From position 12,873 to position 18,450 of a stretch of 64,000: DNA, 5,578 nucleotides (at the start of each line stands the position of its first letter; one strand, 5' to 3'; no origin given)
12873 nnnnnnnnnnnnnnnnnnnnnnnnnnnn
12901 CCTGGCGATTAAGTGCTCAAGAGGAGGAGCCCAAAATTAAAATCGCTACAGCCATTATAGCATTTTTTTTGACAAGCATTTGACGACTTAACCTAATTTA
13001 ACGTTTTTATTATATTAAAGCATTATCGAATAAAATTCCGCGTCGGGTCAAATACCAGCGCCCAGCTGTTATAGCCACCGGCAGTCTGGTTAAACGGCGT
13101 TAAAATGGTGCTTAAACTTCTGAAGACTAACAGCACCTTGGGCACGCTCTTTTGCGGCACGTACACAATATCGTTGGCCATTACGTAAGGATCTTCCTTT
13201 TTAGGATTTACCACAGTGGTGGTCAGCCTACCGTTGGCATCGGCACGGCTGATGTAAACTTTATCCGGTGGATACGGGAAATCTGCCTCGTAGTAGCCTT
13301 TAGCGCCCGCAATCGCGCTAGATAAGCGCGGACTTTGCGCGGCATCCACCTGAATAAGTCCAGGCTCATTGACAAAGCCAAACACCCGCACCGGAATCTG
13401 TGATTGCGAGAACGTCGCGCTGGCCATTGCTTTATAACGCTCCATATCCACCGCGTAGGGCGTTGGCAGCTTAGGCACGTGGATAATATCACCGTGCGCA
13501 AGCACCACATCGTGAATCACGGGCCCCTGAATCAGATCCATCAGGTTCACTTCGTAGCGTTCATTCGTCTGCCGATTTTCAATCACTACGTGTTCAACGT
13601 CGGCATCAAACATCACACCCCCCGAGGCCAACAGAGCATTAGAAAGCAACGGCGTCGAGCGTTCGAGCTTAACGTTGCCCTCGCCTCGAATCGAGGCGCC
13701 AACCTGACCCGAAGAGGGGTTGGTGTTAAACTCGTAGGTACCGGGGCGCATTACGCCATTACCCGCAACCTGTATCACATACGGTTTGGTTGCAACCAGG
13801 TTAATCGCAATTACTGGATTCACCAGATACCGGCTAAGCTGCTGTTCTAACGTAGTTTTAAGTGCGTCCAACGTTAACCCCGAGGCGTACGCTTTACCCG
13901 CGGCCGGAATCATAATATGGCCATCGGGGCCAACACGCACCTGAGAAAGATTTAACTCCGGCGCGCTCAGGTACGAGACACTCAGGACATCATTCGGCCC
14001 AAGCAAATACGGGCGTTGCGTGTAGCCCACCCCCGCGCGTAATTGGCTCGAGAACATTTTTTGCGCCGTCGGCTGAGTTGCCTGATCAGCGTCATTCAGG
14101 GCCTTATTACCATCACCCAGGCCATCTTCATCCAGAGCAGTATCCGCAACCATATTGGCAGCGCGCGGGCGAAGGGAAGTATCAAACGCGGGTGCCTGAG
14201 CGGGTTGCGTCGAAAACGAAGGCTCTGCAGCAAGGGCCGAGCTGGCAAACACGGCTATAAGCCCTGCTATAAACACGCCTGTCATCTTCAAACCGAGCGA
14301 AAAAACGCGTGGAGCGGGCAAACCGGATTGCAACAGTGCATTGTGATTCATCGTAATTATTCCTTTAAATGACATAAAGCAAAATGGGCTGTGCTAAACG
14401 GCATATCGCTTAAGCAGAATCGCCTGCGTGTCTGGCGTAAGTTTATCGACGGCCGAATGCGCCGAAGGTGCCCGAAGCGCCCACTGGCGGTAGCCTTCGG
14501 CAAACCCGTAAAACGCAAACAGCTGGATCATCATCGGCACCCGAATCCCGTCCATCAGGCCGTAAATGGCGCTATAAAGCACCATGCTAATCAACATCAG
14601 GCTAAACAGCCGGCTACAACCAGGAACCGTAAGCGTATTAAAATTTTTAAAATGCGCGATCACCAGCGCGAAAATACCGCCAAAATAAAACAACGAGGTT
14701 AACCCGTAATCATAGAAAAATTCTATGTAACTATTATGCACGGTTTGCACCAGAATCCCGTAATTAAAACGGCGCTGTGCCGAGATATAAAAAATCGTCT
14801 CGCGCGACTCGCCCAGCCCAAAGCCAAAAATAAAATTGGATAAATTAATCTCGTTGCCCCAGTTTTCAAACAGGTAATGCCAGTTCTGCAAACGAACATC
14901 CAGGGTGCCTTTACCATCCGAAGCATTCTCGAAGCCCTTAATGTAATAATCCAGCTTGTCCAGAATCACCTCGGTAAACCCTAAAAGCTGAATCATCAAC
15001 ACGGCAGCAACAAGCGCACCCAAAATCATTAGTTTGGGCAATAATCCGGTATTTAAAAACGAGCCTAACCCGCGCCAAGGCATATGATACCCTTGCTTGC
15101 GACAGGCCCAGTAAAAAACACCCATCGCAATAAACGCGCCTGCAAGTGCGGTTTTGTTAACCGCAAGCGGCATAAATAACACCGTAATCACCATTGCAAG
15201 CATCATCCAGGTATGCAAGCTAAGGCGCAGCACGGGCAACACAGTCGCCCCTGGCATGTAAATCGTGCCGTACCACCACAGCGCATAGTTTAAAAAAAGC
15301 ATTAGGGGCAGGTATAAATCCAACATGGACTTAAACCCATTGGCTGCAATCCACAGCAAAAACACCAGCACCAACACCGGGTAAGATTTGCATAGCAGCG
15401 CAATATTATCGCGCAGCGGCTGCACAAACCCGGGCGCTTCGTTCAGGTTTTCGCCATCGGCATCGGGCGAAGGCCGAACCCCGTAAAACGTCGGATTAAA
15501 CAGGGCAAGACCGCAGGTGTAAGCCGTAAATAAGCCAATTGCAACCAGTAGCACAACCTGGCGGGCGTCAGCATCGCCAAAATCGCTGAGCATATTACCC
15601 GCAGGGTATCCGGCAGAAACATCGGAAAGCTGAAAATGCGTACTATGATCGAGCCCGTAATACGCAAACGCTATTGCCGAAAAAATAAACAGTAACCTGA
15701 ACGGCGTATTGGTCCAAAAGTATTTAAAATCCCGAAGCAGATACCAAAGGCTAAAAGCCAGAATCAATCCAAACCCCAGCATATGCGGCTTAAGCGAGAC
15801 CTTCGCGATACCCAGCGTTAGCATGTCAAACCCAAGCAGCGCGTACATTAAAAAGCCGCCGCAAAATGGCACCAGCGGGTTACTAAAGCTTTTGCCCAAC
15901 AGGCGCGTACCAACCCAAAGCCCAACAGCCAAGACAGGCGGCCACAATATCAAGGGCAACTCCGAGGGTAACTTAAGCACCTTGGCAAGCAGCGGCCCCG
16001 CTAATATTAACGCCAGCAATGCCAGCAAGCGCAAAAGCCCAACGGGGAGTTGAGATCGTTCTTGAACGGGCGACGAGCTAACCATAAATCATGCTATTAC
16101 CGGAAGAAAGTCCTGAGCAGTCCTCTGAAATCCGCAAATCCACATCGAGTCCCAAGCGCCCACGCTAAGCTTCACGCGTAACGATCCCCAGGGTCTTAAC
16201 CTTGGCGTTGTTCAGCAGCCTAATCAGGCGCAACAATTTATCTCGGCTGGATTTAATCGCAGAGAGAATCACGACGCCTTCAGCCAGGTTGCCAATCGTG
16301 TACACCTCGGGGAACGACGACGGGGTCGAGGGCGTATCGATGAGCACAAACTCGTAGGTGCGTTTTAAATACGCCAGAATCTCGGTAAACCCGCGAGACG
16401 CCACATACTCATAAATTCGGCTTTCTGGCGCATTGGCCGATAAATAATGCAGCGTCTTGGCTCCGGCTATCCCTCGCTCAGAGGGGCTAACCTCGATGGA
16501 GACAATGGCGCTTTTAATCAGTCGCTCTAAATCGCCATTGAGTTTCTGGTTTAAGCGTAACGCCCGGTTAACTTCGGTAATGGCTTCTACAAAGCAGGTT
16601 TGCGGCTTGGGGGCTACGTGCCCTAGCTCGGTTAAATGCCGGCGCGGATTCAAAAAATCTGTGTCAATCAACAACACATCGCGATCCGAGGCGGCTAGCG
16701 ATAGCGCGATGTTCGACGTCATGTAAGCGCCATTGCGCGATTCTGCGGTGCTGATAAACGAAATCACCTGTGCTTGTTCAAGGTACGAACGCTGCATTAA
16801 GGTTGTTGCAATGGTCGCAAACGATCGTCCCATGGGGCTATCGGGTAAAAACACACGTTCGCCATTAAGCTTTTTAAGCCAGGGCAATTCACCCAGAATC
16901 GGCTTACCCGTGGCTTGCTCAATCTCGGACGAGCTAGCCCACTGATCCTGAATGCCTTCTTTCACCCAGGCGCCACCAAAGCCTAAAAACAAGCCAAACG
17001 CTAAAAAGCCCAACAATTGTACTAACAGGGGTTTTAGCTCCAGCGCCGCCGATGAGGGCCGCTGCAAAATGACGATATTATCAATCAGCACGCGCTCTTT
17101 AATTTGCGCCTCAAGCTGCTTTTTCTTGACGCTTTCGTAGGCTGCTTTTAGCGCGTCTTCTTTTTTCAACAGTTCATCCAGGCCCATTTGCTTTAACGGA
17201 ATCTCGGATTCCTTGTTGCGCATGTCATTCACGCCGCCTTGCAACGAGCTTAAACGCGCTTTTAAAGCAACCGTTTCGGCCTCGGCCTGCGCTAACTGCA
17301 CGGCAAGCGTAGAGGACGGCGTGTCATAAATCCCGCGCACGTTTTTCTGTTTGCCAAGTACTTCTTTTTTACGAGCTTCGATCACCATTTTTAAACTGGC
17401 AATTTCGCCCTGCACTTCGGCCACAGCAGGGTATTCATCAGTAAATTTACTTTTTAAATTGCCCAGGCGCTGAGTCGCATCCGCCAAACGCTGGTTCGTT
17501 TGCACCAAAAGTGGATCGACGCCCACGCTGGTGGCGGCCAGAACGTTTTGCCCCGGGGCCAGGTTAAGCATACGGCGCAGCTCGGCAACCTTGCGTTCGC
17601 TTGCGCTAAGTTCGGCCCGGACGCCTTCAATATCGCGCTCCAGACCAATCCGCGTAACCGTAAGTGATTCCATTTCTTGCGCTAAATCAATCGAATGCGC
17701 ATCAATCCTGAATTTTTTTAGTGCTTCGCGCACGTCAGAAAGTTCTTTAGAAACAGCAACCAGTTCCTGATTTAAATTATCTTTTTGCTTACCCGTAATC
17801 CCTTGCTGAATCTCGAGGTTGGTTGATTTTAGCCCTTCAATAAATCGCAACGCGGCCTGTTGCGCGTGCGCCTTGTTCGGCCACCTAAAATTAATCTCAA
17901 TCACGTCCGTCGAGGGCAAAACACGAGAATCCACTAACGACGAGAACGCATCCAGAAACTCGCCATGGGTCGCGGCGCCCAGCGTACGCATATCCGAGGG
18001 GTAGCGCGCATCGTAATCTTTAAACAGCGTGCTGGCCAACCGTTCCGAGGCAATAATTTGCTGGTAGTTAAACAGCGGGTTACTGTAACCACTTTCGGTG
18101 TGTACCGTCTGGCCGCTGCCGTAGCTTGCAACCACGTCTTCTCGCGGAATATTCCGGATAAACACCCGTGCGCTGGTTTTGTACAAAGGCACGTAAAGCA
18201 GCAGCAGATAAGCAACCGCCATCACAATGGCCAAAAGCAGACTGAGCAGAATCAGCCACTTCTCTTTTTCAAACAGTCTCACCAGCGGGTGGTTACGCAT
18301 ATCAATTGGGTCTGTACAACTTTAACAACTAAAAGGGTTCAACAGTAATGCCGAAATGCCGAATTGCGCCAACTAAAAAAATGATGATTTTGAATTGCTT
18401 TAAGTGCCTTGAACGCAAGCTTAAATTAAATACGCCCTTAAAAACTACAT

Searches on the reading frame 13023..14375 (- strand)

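Call 57: search_protein_families(library=pfam, proteins=[window:13023-14375:-], max_evalue=0.00001)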
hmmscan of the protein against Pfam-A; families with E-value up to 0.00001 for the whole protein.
window:13023-14375:- (450 aa): 2 families
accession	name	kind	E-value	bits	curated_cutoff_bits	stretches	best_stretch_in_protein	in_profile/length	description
PF02563.21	Poly_export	-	7e-18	65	28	1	120-193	4-76/77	Polysaccharide biosynthesis/export protein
PF22461.2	SLBB_2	-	2.9e-06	27.7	27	0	232-300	12-79/79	SLBB domain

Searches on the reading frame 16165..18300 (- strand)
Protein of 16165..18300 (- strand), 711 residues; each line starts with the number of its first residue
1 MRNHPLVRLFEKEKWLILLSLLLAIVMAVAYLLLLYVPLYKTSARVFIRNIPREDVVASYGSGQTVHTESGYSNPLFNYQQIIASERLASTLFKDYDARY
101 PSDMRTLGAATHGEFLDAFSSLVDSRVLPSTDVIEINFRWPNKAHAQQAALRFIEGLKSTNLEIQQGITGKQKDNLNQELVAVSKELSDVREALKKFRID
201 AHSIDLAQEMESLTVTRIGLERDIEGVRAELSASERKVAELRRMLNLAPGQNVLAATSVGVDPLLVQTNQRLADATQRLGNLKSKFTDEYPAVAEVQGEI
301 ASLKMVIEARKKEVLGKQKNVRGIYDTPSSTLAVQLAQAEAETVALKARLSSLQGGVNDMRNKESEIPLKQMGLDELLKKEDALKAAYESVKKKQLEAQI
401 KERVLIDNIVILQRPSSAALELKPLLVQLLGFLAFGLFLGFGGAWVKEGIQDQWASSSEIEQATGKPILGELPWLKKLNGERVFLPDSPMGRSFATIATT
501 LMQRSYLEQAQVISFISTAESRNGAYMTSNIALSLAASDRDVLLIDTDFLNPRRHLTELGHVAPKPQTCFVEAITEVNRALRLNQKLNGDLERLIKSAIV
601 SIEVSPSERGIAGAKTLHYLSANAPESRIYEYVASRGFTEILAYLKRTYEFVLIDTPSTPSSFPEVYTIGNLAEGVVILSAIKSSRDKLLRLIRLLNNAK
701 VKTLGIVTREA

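Call 27: search_protein_families(library=ncbifam, proteins=[window:16165-18300:-], max_evalue=0.00001)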
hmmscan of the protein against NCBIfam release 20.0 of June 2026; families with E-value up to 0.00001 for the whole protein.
window:16165-18300:- (711 aa): 5 families
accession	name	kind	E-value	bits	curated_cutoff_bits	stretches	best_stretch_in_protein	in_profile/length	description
TIGR03007.1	pepcterm_ChnLen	equivalog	2.2e-21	75.6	278.85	1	182-476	172-464/498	XrtA system polysaccharide chain length determinant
TIGR03017.1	EpsF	equivalog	1.6e-10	40.3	422.75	1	9-472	9-443/444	chain length determinant protein EpsF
TIGR03029.1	EpsG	equivalog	4.2e-09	36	313.8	0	484-555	77-148/274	chain length determinant protein tyrosine kinase EpsG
TIGR03018.1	pepcterm_TyrKin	hypoth_equivalog_domain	8.5e-09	35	230.65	0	489-555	10-81/207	XrtA-associated tyrosine autokinase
TIGR01007.1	eps_fam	subfamily_domain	4.1e-08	33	108.05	0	631-708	110-187/204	polysaccharide biosynthesis tyrosine autokinase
